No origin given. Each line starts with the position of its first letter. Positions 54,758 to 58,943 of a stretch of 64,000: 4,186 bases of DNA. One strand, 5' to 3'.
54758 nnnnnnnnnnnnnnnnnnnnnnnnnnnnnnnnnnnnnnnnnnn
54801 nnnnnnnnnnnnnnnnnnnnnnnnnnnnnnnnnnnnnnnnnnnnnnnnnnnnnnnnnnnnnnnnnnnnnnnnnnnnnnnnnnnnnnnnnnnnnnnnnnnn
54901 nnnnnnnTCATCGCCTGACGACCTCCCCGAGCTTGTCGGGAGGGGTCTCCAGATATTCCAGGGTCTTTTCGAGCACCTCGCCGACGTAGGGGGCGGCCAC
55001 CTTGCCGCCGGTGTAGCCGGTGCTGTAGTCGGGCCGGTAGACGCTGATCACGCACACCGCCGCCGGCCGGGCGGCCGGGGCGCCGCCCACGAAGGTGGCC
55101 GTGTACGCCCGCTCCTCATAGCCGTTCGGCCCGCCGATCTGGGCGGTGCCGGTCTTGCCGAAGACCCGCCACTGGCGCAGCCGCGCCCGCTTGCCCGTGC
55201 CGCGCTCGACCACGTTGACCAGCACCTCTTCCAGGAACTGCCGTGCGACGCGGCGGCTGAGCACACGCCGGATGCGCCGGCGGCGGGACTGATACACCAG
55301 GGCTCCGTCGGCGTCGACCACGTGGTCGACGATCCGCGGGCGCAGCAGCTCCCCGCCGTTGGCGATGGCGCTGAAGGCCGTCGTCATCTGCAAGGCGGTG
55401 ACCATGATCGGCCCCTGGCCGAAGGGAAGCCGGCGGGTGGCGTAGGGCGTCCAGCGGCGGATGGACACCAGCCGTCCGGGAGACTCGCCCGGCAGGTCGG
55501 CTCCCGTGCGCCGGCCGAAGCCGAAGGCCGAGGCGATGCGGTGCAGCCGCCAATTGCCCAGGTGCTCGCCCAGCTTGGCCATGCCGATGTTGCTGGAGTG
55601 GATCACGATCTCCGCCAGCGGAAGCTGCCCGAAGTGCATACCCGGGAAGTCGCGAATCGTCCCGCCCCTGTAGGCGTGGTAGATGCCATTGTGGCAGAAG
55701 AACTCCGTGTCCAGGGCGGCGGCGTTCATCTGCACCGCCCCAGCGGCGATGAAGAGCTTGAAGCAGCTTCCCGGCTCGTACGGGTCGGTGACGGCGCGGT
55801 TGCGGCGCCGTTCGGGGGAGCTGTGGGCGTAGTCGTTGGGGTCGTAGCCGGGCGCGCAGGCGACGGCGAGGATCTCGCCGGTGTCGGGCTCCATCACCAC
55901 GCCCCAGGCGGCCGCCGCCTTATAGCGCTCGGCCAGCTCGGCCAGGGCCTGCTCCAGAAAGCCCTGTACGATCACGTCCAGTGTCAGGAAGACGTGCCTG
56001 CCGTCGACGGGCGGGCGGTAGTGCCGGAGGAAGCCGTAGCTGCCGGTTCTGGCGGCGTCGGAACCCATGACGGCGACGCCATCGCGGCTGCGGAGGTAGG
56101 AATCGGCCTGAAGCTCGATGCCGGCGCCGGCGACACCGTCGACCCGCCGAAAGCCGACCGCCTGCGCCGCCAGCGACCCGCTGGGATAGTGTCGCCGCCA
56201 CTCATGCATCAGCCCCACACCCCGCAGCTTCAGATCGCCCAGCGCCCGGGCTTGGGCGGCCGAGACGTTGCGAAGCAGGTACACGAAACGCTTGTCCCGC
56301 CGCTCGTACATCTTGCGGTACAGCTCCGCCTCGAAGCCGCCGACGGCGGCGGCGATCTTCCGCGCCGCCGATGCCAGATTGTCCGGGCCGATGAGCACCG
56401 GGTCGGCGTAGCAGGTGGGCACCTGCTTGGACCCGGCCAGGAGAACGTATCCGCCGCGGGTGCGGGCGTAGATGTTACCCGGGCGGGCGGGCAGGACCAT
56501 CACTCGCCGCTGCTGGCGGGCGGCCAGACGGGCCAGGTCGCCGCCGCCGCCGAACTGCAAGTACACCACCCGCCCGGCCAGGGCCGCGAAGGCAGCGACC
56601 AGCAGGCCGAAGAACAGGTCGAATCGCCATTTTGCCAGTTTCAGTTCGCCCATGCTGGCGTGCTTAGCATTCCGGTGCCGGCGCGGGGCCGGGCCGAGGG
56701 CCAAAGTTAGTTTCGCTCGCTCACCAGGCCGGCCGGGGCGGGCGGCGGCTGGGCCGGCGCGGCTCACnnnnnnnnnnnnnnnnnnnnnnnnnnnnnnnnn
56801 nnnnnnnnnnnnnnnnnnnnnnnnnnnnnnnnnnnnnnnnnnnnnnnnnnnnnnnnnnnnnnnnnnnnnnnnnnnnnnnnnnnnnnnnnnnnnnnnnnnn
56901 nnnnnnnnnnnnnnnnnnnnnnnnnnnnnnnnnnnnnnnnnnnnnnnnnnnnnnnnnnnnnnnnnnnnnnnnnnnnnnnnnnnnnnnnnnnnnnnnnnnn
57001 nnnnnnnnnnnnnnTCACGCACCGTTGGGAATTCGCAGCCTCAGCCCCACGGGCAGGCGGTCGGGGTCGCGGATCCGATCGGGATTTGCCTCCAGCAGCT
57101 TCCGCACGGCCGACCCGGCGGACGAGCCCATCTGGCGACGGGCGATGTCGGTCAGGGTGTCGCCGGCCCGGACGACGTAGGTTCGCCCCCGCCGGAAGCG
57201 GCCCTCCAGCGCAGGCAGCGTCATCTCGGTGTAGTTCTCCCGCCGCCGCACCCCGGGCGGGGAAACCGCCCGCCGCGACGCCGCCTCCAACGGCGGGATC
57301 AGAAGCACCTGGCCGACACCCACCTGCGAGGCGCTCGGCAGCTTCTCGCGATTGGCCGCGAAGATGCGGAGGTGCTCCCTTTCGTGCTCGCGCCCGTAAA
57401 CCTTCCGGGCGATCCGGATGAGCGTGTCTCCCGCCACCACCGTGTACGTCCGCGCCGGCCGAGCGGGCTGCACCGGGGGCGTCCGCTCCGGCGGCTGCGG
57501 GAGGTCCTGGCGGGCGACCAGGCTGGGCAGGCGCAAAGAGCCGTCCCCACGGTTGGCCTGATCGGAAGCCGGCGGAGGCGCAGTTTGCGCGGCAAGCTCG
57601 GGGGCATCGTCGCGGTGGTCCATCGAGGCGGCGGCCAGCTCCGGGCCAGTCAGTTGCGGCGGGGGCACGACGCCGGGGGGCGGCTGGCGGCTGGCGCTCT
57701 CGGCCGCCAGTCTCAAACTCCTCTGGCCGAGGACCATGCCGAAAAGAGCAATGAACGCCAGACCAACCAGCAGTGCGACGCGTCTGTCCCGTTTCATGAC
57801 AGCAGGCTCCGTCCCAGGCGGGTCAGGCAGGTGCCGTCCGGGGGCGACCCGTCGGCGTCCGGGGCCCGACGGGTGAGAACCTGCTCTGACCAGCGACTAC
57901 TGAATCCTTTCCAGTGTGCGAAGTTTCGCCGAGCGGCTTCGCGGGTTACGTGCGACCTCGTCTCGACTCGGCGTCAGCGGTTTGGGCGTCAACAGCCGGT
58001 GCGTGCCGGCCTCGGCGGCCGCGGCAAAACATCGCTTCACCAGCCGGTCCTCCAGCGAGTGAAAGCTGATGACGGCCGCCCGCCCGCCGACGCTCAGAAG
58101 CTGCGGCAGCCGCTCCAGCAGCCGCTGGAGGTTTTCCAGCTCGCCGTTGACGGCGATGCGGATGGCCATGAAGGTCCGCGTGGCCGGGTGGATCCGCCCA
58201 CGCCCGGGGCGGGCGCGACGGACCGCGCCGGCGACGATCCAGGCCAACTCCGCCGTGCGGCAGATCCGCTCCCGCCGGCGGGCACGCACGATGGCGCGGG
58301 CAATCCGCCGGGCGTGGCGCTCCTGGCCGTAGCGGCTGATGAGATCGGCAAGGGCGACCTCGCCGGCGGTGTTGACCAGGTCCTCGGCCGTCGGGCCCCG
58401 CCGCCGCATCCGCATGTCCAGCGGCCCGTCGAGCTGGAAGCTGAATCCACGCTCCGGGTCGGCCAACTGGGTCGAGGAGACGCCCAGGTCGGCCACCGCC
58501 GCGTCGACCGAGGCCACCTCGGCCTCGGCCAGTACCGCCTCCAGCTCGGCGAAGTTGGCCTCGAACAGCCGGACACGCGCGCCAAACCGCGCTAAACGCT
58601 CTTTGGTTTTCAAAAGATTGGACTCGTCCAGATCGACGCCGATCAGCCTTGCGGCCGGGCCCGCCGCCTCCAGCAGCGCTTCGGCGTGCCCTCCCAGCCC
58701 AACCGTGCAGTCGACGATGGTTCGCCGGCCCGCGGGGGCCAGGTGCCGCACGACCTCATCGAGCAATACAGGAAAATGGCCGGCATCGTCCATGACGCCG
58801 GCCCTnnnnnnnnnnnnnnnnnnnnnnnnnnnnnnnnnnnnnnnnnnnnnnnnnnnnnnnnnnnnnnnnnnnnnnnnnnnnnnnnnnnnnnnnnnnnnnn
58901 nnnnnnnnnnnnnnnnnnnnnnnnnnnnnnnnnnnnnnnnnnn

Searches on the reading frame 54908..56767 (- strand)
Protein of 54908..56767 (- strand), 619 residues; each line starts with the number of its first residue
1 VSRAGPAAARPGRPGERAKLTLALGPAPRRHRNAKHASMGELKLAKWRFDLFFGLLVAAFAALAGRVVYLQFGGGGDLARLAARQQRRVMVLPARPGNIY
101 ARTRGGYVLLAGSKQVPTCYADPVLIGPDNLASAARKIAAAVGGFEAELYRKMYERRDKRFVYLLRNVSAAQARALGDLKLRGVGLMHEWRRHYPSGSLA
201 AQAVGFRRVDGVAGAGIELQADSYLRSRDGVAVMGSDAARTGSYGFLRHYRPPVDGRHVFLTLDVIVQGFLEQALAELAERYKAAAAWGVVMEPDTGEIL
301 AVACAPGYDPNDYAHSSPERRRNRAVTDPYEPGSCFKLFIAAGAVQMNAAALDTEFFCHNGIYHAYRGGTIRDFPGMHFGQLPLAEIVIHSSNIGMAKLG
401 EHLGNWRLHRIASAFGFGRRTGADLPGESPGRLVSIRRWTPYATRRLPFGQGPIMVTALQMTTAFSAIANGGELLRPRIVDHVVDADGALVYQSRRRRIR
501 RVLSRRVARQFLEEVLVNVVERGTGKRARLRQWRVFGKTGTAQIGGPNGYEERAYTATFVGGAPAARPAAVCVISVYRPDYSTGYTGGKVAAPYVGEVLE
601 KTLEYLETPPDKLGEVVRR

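Call 7: search_protein_families(library=ncbifam, proteins=[window:54908-56767:-])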
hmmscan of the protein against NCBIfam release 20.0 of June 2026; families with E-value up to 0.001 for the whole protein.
window:54908-56767:- (619 aa): 25 families
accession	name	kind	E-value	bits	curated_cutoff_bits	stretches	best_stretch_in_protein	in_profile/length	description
TIGR02214.1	spoVD_pbp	equivalog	6e-103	345.3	688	1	55-612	8-564/636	stage V sporulation protein D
NF053573.1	PBP2_PenA_Neis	exception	9e-78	262.2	1105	1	48-612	27-570/572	peptidoglycan D,D-transpeptidase PBP2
TIGR03423.1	pbp2_mrdA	equivalog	1.8e-72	244.8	455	1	48-603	2-591/593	penicillin-binding protein 2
NF011685.0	PRK15105.1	subfamily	4.1e-62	210.6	737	1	42-613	17-568/588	peptidoglycan glycosyltransferase FtsI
NF038271.1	strep_PBP2X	exception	2.2e-38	132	1050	1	174-593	165-607/750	penicillin-binding protein PBP2X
TIGR02074.1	PBP_1a_fam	subfamily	7.4e-28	97.6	508.75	1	256-602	223-511/535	PBP1A family penicillin-binding protein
NF051842.1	PBP4_5_Efaec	equivalog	4.8e-19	68.2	700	1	211-545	289-616/668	penicillin-binding protein PBP4(5)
NF008061.0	PRK10795.1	equivalog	2.3e-18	66.1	962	1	249-546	241-553/634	peptidoglycan DD-transpeptidase MrdA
NF051885.1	tranpepglycosPbpC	equivalog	9.3e-18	64.1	900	1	270-543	309-545/632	multimodular transpeptidase-transglycosylase PbpC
NF000406.1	MECB_PBP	exception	1.2e-12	47.1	1450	1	212-483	277-558/674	PBP2a family beta-lactam-resistant peptidoglycan transpeptidase MecB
NF038278.1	strep_PBP2B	exception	4.1e-12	45.4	975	1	409-574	477-651/678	penicillin-binding protein PBP2B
NF033378.1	MECD_PBP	exception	1.5e-10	40.1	1450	1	212-480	280-558/678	PBP2a family beta-lactam-resistant peptidoglycan transpeptidase MecD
NF038276.1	strep_PBP2A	exception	1.8e-09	36.4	1100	1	284-543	351-580/716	penicillin-binding protein PBP2A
TIGR02071.1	PBP_1b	equivalog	2e-08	32.9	717.75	1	452-542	544-634/729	penicillin-binding protein 1B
NF038274.1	strep_PBP1B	exception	2.3e-07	29.6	1225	1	442-526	506-587/745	penicillin-binding protein PBP1B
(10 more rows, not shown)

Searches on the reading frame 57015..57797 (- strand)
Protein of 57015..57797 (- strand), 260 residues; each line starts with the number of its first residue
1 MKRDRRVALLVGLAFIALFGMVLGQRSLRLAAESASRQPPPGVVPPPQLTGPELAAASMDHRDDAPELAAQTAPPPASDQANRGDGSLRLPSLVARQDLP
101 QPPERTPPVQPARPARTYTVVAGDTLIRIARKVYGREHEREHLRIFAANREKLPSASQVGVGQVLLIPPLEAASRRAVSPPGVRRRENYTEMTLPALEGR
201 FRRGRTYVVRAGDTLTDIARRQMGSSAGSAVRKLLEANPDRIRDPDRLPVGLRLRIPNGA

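Call 63: search_protein_families(library=pfam, proteins=[window:57015-57797:-], max_evalue=0.01)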
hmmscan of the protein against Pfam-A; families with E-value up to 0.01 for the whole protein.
window:57015-57797:- (260 aa): 2 families
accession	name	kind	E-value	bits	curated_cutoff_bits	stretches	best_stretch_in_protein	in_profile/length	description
PF01476.26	LysM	-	1.6e-17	63.6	20.9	2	207-257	1-43/43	LysM domain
PF05489.18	Phage_tail_X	-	2.8e-05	24.1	22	0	210-258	4-53/60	Phage Tail Protein X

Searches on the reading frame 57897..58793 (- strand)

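Call 63: search_protein_families(library=pfam, proteins=[window:57897-58793:-], max_evalue=0.01)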
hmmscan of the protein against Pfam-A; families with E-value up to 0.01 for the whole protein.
window:57897-58793:- (298 aa): 5 families
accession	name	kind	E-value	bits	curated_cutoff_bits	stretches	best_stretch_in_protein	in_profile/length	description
PF01795.25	Methyltransf_5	-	2.9e-95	319.7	27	1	5-296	3-308/309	MraW methylase family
PF13649.12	Methyltransf_25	-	1.6e-06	29.1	27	1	26-101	1-70/97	Methyltransferase domain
PF08242.18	Methyltransf_12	-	0.0017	19.5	30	0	32-101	6-71/98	Methyltransferase domain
PF13847.12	Methyltransf_31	-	0.0069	16.5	27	0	25-97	6-76/145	Methyltransferase domain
PF01209.24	Ubie_methyltran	-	0.0098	15.7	20.1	0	21-86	46-112/233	ubiE/COQ5 methyltransferase family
